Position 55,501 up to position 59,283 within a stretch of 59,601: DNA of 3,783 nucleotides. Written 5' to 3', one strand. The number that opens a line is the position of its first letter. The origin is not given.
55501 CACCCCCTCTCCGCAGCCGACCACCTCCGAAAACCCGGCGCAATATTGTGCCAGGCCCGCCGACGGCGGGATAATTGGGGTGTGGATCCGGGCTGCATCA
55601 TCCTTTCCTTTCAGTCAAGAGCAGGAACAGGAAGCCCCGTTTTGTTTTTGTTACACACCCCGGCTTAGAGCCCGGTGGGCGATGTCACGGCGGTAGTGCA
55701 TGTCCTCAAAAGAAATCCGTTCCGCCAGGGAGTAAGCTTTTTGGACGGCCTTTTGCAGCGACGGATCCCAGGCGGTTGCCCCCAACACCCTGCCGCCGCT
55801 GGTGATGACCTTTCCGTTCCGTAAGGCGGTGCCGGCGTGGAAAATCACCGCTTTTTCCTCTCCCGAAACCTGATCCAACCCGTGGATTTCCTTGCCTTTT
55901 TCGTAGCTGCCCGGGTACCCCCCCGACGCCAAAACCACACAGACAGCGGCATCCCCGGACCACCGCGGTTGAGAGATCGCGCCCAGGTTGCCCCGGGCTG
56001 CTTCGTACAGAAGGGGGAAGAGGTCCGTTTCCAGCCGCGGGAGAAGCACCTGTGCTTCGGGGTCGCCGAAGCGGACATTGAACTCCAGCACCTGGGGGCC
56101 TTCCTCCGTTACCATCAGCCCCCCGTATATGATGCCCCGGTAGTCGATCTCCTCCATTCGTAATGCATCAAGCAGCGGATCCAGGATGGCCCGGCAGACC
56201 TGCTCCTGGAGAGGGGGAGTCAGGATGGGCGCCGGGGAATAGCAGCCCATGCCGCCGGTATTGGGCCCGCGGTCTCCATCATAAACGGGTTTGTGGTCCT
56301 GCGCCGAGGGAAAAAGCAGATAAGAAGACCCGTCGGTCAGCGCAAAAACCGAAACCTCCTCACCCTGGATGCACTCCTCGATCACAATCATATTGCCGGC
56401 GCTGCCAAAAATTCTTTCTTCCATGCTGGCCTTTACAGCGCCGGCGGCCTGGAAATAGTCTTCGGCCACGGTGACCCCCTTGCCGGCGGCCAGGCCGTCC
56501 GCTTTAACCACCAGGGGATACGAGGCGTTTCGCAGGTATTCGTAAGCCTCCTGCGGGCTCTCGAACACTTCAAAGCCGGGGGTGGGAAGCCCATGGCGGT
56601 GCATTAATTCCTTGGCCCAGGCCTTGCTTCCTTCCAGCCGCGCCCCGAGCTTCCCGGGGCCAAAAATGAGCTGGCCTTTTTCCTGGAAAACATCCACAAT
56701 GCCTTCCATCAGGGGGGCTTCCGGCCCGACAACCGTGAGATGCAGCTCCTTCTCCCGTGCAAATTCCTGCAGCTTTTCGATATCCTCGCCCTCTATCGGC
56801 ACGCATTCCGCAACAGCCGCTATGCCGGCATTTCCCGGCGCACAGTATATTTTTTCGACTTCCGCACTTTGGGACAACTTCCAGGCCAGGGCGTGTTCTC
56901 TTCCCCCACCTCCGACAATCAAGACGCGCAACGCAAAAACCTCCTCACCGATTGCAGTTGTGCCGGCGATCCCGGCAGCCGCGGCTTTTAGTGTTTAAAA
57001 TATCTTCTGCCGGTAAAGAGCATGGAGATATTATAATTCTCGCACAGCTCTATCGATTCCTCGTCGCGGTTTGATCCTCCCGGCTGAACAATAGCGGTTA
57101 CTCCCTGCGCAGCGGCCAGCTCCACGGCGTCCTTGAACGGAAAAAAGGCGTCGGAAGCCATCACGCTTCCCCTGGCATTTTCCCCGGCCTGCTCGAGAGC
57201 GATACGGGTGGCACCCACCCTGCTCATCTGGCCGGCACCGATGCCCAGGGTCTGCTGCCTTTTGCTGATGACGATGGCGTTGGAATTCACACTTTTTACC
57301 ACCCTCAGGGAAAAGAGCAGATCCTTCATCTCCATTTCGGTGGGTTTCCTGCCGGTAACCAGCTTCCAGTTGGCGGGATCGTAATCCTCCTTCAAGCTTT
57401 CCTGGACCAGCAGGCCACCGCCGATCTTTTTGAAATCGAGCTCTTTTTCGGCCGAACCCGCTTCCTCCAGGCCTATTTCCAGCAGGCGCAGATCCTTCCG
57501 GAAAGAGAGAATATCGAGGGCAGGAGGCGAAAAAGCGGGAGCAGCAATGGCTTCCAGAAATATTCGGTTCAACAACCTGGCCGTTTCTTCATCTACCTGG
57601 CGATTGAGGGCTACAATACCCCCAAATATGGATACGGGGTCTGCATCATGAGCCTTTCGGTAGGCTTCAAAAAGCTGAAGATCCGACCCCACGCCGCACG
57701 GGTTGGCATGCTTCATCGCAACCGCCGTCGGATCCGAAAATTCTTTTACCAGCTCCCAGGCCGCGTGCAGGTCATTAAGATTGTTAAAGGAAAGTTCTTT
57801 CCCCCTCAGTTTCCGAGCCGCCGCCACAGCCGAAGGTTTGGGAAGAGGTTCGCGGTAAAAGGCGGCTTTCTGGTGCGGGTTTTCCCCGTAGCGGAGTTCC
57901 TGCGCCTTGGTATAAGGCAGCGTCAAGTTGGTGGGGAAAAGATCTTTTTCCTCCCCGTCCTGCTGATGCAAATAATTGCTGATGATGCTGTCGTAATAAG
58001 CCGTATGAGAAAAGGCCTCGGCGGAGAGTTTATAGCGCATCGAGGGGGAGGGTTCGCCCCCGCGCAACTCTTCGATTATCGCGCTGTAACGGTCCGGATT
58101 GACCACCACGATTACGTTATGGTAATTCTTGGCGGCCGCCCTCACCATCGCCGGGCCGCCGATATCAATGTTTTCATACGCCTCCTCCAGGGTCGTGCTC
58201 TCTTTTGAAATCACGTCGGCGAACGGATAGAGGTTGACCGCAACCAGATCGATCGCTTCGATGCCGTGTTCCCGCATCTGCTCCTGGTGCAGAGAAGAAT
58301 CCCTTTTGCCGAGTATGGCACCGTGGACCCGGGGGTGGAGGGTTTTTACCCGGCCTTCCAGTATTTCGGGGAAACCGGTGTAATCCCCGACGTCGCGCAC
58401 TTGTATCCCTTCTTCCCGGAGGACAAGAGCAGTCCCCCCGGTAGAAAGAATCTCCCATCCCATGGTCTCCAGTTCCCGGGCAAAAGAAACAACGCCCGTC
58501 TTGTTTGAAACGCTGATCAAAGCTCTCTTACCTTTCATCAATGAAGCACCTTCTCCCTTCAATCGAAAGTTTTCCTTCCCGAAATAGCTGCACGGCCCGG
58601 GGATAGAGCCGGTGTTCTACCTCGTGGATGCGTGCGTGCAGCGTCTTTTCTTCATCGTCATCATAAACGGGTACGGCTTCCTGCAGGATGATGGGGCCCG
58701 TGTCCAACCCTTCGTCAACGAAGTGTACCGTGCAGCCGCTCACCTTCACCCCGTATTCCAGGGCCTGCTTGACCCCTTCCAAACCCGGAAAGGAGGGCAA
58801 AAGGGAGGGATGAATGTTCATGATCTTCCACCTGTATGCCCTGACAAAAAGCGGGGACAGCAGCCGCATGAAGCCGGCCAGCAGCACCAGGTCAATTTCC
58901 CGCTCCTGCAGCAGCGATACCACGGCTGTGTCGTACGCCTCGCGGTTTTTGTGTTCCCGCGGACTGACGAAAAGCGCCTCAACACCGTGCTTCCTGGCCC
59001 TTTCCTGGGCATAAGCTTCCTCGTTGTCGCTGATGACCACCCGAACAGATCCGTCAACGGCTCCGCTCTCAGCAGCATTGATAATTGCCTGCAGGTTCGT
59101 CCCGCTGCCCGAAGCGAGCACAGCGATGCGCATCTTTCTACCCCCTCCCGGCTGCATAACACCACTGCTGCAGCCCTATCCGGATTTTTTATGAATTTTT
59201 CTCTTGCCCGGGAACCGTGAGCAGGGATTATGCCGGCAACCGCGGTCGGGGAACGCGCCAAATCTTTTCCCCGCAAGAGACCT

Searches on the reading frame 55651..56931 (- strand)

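Call 96: search_protein_families(library=pfam, proteins=[window:55651-56931:-], max_evalue=0.0001)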
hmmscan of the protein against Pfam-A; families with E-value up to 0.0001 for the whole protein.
window:55651-56931:- (426 aa): 5 families
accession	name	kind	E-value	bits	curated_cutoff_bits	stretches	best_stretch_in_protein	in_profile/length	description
PF01071.24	GARS_A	-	2.1e-74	250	27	1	101-293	1-194/194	Phosphoribosylglycinamide synthetase, ATP-grasp (A) domain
PF02844.21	GARS_N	-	2.8e-39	134.3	29.5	1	1-100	1-100/100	Phosphoribosylglycinamide synthetase, N domain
PF02843.22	GARS_C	-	6.9e-35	119.7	34.8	1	329-420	1-92/92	Phosphoribosylglycinamide synthetase, C domain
PF02222.28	ATP-grasp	-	3.9e-06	27.1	27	1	109-198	2-87/179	ATP-grasp domain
PF02655.19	ATP-grasp_3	-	8.4e-05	23.1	23.2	0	108-288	9-157/160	ATP-grasp domain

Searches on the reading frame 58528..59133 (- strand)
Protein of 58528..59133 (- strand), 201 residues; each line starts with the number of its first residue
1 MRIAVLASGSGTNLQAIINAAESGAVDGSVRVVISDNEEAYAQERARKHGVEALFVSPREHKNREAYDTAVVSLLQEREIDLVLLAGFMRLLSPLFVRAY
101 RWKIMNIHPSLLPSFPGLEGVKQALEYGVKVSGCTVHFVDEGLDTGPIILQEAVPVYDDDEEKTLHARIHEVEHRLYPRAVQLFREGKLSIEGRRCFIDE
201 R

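Call 12: find_encoding_contigs(protein=window:58528-59133:-, flank=10000, max_places=6)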
Protein window:58528-59133:- (201 aa): 4 contigs read that carry it; 4 places shown.
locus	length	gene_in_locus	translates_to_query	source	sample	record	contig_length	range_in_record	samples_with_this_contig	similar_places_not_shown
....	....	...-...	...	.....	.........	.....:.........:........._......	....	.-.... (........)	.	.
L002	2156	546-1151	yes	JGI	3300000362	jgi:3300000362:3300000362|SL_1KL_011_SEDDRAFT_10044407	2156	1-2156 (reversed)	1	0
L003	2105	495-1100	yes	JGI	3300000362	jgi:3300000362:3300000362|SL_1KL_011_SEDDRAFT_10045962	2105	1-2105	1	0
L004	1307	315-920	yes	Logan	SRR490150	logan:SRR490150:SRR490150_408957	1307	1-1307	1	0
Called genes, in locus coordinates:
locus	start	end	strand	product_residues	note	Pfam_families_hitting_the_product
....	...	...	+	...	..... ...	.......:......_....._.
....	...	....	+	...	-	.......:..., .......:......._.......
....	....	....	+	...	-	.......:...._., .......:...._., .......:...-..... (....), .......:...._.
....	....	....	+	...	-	-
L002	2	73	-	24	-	?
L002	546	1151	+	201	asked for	PF00551:Formyl_trans_N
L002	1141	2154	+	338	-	?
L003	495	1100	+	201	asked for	PF00551:Formyl_trans_N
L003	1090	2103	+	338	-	?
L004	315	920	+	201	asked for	PF00551:Formyl_trans_N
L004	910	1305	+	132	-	?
